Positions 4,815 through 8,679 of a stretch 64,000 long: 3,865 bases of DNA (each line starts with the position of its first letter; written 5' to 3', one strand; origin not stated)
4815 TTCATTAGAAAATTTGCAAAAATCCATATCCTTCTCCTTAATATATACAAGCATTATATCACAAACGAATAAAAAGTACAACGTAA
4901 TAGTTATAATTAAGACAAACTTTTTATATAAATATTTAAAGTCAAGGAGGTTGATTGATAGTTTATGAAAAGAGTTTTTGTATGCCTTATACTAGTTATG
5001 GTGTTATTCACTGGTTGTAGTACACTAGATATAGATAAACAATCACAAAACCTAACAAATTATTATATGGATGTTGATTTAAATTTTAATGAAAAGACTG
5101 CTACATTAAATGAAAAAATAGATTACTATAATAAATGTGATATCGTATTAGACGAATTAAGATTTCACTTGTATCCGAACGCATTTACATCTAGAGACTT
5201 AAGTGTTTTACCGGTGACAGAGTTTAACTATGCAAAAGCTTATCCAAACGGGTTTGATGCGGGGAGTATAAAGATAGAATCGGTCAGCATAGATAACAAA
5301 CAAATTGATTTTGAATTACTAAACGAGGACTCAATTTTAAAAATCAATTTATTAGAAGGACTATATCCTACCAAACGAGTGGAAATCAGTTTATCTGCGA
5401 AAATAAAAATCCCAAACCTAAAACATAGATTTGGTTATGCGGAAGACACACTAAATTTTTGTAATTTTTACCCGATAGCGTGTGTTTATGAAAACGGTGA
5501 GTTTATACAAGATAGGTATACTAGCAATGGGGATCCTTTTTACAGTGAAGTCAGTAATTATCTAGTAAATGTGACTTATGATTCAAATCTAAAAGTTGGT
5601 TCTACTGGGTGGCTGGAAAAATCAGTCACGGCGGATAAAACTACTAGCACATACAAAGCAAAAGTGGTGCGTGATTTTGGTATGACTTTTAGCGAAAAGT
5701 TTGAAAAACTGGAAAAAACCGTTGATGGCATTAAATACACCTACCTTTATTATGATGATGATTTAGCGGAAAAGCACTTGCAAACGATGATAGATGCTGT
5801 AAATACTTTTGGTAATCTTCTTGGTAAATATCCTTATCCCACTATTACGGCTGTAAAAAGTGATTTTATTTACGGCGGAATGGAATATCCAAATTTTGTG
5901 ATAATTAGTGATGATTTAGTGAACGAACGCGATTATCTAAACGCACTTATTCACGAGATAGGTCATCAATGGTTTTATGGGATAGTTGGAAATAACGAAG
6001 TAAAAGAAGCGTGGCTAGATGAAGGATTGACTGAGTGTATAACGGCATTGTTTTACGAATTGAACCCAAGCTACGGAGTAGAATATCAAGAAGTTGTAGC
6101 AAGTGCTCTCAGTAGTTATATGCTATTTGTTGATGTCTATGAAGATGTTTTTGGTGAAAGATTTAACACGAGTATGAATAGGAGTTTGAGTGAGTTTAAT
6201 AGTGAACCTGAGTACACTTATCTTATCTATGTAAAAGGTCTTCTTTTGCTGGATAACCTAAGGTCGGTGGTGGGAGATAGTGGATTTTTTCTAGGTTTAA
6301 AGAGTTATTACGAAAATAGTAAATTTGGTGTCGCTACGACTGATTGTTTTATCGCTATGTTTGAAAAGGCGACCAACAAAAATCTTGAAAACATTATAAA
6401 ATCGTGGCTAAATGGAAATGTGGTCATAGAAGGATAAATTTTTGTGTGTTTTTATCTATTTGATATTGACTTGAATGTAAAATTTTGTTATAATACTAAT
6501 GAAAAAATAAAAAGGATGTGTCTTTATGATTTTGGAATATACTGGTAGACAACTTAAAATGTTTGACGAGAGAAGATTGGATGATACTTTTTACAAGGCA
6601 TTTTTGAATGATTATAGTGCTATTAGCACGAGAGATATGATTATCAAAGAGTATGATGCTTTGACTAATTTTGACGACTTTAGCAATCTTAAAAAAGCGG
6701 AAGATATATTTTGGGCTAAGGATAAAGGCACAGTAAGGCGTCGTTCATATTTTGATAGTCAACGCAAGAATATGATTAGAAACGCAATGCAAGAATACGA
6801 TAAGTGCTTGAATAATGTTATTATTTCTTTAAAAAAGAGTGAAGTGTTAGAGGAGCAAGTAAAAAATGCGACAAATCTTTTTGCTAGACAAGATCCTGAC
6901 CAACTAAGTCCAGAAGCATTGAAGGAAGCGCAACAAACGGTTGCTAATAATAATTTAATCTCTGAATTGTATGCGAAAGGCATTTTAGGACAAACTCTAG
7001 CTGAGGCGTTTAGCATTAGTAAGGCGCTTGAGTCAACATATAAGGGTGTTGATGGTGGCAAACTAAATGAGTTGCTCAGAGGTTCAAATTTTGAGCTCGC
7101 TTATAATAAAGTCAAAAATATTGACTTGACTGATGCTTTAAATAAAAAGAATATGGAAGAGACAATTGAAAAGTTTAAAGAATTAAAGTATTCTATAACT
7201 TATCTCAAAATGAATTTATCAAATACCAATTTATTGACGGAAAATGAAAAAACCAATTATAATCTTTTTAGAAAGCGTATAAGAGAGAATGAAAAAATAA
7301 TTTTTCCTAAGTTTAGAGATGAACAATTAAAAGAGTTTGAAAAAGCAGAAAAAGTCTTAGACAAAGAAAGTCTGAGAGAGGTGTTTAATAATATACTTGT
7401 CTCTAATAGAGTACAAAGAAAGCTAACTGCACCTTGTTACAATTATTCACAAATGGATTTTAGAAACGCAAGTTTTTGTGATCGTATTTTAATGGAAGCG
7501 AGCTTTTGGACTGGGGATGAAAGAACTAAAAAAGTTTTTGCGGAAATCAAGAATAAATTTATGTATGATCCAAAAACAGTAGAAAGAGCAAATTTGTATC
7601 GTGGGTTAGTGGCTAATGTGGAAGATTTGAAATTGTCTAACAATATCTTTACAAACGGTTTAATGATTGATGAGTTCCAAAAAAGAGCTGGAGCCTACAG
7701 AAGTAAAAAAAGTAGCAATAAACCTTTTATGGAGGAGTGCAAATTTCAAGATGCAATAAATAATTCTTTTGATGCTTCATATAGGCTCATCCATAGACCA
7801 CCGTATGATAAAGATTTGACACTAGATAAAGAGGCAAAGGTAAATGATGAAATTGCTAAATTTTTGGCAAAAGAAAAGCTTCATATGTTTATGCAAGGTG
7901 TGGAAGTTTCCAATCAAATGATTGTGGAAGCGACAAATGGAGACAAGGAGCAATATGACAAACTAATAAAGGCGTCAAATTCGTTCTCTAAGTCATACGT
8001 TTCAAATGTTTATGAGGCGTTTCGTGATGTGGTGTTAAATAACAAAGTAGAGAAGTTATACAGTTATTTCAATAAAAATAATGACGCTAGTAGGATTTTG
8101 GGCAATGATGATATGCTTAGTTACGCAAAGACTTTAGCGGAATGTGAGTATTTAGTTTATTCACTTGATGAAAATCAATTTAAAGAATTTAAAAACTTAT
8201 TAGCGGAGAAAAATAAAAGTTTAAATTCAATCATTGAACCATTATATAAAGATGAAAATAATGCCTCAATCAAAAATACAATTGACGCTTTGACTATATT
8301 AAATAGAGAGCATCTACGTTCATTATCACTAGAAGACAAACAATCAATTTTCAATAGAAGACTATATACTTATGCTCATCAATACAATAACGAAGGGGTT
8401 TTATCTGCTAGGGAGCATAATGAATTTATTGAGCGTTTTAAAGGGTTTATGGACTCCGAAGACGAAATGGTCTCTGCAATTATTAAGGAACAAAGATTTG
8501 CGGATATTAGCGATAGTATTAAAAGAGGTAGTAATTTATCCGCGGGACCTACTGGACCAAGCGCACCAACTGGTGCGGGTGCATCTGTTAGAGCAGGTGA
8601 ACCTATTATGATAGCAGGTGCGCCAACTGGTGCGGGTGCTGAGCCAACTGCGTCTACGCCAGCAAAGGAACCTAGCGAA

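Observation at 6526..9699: Orphan 1057-aa membrane-anchored protein with G/A/P repeat linker and long acidic tail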

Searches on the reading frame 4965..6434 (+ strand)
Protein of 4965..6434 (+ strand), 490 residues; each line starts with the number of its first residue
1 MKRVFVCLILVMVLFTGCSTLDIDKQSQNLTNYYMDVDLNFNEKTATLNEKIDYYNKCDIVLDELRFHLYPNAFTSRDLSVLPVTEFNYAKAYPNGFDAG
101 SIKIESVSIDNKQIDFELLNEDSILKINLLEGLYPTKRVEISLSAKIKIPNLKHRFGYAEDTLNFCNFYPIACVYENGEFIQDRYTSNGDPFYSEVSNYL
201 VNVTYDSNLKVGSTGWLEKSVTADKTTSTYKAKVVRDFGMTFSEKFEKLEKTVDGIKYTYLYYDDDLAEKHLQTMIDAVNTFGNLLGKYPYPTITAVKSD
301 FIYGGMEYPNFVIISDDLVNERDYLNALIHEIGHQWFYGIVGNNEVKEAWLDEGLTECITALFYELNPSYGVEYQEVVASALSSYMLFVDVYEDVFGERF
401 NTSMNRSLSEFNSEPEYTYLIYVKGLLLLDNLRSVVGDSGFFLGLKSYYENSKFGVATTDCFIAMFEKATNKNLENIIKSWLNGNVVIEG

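Call 53: find_related_loci(query=A7, collection=metagenome_contigs, flank=10000)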
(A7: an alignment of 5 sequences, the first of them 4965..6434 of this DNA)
Query A7 (490 aa) in metagenome_contigs; peptide patterns used: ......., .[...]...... (x = any residue, [..] = any of these).
600 stretches matched a pattern (row limit reached: there are more); 367 encode a relative of the query (tblastn E <= 1e-3); the best 80 are kept; 80 distinct loci.
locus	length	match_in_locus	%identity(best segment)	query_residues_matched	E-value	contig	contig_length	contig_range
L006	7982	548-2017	34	1-484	9e-95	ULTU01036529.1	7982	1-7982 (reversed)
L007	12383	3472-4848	35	25-482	2e-80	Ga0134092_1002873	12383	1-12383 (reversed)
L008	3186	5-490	62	323-485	1e-62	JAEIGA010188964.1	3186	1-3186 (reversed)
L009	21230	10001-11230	31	62-486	2e-60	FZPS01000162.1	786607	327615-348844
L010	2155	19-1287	30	64-483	9e-62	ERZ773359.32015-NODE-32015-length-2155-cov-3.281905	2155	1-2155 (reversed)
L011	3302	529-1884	28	8-488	4e-57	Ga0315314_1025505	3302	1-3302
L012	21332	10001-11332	29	31-484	4e-54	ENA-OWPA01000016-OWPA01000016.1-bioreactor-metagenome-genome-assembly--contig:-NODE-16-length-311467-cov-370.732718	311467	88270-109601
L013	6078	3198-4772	29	2-482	2e-54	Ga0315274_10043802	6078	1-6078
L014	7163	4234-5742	29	1-482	4e-54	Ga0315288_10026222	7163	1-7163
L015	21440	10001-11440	30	28-485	8e-53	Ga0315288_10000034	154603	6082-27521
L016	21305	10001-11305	30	32-475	4e-53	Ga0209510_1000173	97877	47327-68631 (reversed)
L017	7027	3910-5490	29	2-482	1e-52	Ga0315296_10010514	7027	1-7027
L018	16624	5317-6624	32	29-473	2e-52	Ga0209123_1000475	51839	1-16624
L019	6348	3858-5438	28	2-482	1e-51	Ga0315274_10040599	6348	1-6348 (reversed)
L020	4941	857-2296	30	8-483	5e-51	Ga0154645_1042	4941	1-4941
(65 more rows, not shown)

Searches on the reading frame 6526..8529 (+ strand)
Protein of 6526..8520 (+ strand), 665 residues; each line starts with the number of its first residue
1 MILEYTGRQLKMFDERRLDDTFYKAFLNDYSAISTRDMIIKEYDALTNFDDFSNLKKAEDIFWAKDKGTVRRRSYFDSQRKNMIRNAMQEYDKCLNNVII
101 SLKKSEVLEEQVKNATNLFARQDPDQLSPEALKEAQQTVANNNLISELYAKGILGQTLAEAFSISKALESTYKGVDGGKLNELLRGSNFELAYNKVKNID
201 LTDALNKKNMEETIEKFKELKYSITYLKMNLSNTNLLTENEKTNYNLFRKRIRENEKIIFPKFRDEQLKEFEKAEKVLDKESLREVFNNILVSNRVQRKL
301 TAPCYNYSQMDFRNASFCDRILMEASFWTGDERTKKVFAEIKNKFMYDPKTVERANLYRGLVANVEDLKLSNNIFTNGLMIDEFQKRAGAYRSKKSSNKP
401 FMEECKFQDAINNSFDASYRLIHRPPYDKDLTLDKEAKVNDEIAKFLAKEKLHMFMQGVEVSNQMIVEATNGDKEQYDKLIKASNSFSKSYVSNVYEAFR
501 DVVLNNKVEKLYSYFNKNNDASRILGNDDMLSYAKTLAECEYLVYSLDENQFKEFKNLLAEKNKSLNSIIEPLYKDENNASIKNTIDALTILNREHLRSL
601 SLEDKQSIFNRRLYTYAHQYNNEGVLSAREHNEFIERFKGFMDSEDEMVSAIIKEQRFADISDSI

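Call 8: find_homologous_proteins(query=window:6526-8520:+, max_evalue=0.01)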
Query window:6526-8520:+ (665 aa): 3 proteins with E <= 0.01 among 8000 candidates.
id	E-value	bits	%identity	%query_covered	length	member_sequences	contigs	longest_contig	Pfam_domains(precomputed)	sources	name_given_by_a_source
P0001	0.0e+0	1438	100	100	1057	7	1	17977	-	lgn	-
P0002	1.7e-256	871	64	100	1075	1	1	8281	-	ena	-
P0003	7.7e-233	793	60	100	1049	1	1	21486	-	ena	-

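Call 56: predict_structure(alignment_id=A6)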
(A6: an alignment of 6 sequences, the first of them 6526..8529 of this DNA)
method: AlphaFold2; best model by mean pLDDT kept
length: 668 residues; sequences in the alignment: 6
mean_pLDDT: 80.0   pTM: 0.76
mean pLDDT of the five models: 80.0, 64.0, 60.5, 60.2, 59.6
residues with pLDDT >= 90: 202; 70-90: 326; 50-70: 102; < 50: 38
segments of 3 or more residues with pLDDT < 50: 1-10, 15-19, 604-606, 656-668
pLDDT, mean of each block of 10 residues (from residue 1): 35 48 71 90 89 86 70 66 80 82 72 63 56 78 89 94 91 64 88 94 82 93 91 85 90 93 96 91 88 84 66 83 77 89 91 93 79 89 85 68 85 88 87 90 88 88 92 87 91 92 84 67 63 89 92 95 88 69 87 83 53 69 82 84 62 46 28
secondary structure, 60 per line:
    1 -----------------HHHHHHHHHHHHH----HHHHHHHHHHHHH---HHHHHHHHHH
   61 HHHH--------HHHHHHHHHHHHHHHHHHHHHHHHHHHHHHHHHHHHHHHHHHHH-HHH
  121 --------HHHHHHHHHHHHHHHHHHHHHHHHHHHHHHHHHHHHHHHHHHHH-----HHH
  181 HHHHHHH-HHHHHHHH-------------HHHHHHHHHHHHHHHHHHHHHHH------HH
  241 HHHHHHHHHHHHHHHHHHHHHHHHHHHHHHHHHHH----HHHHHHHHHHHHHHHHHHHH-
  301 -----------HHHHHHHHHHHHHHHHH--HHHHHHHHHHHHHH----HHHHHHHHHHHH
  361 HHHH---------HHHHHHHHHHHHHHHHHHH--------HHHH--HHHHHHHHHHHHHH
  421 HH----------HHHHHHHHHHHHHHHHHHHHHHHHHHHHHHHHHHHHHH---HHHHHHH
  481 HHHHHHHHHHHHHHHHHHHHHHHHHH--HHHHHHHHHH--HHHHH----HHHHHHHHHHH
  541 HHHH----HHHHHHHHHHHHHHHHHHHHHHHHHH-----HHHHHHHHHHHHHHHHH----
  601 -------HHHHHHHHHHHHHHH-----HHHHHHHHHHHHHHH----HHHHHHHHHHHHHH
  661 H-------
elements in order: H18-30 H35-47 H51-64 H73-116 H129-172 H178-187 H189-196 H210-232 H239-275 H280-299 H312-328 H331-344 H349-364 H374-392 H401-404 H407-422 H433-470 H474-506 H509-518 H521-525 H530-544 H549-574 H580-596 H608-622 H628-642 H647-661
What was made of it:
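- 6526..8520 (+): N-terminal all-alpha domain, residues 1-665. Family-invariant motifs are LV(S/L)NR..+KL..P.Y (291-305), F.N....D (375-382) and EAT (468-470). AlphaFold model from a six-sequence alignment: pLDDT 80, pTM 0.76, 26 helices (call 56).
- Checked: N-terminal region: AlphaFold secondary structure is helix only, up to residue 661 (call 56).
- N-domain: a folded all-alpha domain (pLDDT 80, pTM 0.76; call 56). The best model (pLDDT 80) is an outlier among the five; the others scored 60-64 (call 56).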

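Call 60: fold_search(model_id=the predicted structure, library=pdb)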
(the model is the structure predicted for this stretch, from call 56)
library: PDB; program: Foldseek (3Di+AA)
matches with E <= 10: 202; with E <= 0.001: 0
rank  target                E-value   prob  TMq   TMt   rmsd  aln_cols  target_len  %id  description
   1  6xr1                  3.4e-01  0.14  0.12  0.14  24.3       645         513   13  Computationally designed right-handed alpha/alpha single-chain toroid with 9 repeats (released 2021-07-14)
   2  9j2n                  3.4e-01  0.13  0.12  0.14  25.1       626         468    9  Cryo-EM structure of the human glucose transporter, GLUT7 in outward-facing open conformation (released 2024-09-25)
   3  6jb3                  3.6e-01  0.11  0.12  0.12  29.5       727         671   10  Structure of SUR1 subunit bound with repaglinide (released 2019-05-22)
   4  5yke_B                3.7e-01  0.09  0.12  0.10  28.7       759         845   10  Structure of pancreatic ATP-sensitive potassium channel bound with glibenclamide and ATPgammaS (focused refinement on  (released 2018-04-18)
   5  7d5q_A                5.2e-01  0.11  0.10  0.14  23.6       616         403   10  Structure of NorC transporter (K398A mutant) in an outward-open conformation in complex with a single-chain Indian cam (released 2021-06-09)
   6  6tha                  5.4e-01  0.11  0.11  0.14  22.6       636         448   10  Crystal structure of human sugar transporter GLUT1 (SLC2A1) in the inward conformation (released 2020-11-25)
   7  8zbr                  5.6e-01  0.06  0.10  0.07  39.6       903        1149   10  Cryo-EM structure of nanodisc-reconstituted wildtype human MRP4 (apo-form) (released 2025-04-09)
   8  9f0l                  6.1e-01  0.12  0.15  0.14  28.2       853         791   13  Scalable protein design using hallucination in a relaxed sequence space (released 2024-10-16)
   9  8gel_A                6.1e-01  0.11  0.11  0.14  25.2       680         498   11  Cryo-EM structure of synthetic tetrameric building block sC4 (released 2024-03-13)
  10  7d5p_A                6.6e-01  0.08  0.09  0.12  23.1       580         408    9  Structure of NorC transporter in an outward-open conformation in complex with a single-chain Indian camelid antibody (released 2021-06-09)
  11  8zbb_A                7.7e-01  0.09  0.12  0.13  25.9       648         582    8  Cryo-EM structure of outward state Anhydromuropeptide permease (AmpG) G50W/L269W (released 2025-04-30)
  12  9j9z_A                8.0e-01  0.09  0.12  0.13  25.3       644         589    9  Cryo-EM structure of Outward state Anhydromuropeptide permease (AmpG) complex with GlcNAc-1,6-anhMurNAc (released 2025-07-16)
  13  7crz                  8.3e-01  0.09  0.11  0.14  22.8       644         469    8  Crystal structure of human glucose transporter GLUT3 bound with C3361 (released 2021-01-13)
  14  7d5p_B                9.3e-01  0.06  0.09  0.12  22.7       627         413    9  Structure of NorC transporter in an outward-open conformation in complex with a single-chain Indian camelid antibody (released 2021-06-09)
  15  8zal_J                9.3e-01  0.06  0.08  0.10  26.5       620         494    8  EmrAB-TolC MFS-type tripartite multidrug efflux pump EA (released 2025-04-30)
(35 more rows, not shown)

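Call 64: fold_search(model_id=the predicted structure, library=viral)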
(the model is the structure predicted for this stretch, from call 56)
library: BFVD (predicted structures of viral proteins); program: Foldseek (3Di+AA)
matches with E <= 10: 177; with E <= 0.001: 0
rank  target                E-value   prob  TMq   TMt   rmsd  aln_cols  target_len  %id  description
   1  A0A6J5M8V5            4.1e-02  0.28  0.12  0.08  36.6       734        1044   13  Uncharacterized protein [uncultured Caudovirales phage]
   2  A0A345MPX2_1          4.4e-02  0.23  0.10  0.08  33.1       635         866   13  (no name in the UniProt tables at hand)
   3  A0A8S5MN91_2          6.2e-02  0.25  0.12  0.09  28.4       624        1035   12  Uncharacterized protein [Myoviridae sp. ctI7W9]
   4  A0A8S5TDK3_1          1.5e-01  0.13  0.10  0.09  34.4       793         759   10  Tape measure domain protein [Siphoviridae sp. ctNnX9]
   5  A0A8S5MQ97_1          1.5e-01  0.13  0.12  0.10  28.9       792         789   11  Tape measure domain protein [Siphoviridae sp. ctaLC6]
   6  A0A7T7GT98            2.7e-01  0.06  0.07  0.06  52.3       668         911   12  (no name in the UniProt tables at hand)
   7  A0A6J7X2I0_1          3.1e-01  0.07  0.10  0.09  26.1       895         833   10  Uncharacterized protein [uncultured Caudovirales phage]
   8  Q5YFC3                3.2e-01  0.09  0.08  0.10  51.9       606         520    9  Uncharacterized protein [Singapore grouper iridovirus]
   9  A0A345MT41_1          3.8e-01  0.08  0.12  0.08  28.9       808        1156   13  Putative RNAP associated protein fused to zincin protease [crAssphage sp. isolate ctbg_1]
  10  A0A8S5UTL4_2          3.8e-01  0.07  0.09  0.06  40.0       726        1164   13  Morphogenesis protein 1 hydrolase [Myoviridae sp. ctYA416]
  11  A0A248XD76            3.9e-01  0.08  0.08  0.05  44.1       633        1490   10  Putative tail tape measure protein [Klebsiella phage YMC16/01/N133_KPN_BP]
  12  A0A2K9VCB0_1          4.4e-01  0.10  0.12  0.10  31.6       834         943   12  Tail length tape-measure protein [Lactobacillus phage Nyseid]
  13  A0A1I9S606            4.9e-01  0.05  0.08  0.08  32.5       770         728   13  (no name in the UniProt tables at hand)
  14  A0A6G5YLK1            7.5e-01  0.06  0.10  0.09  28.2       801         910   10  (no name in the UniProt tables at hand)
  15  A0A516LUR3            8.5e-01  0.08  0.11  0.07  28.4       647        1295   12  (no name in the UniProt tables at hand)
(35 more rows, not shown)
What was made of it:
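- On Phage tape-measure proteins: BFVD tape-measure hits have E >= 0.15 and TM about 0.1 (call 64).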
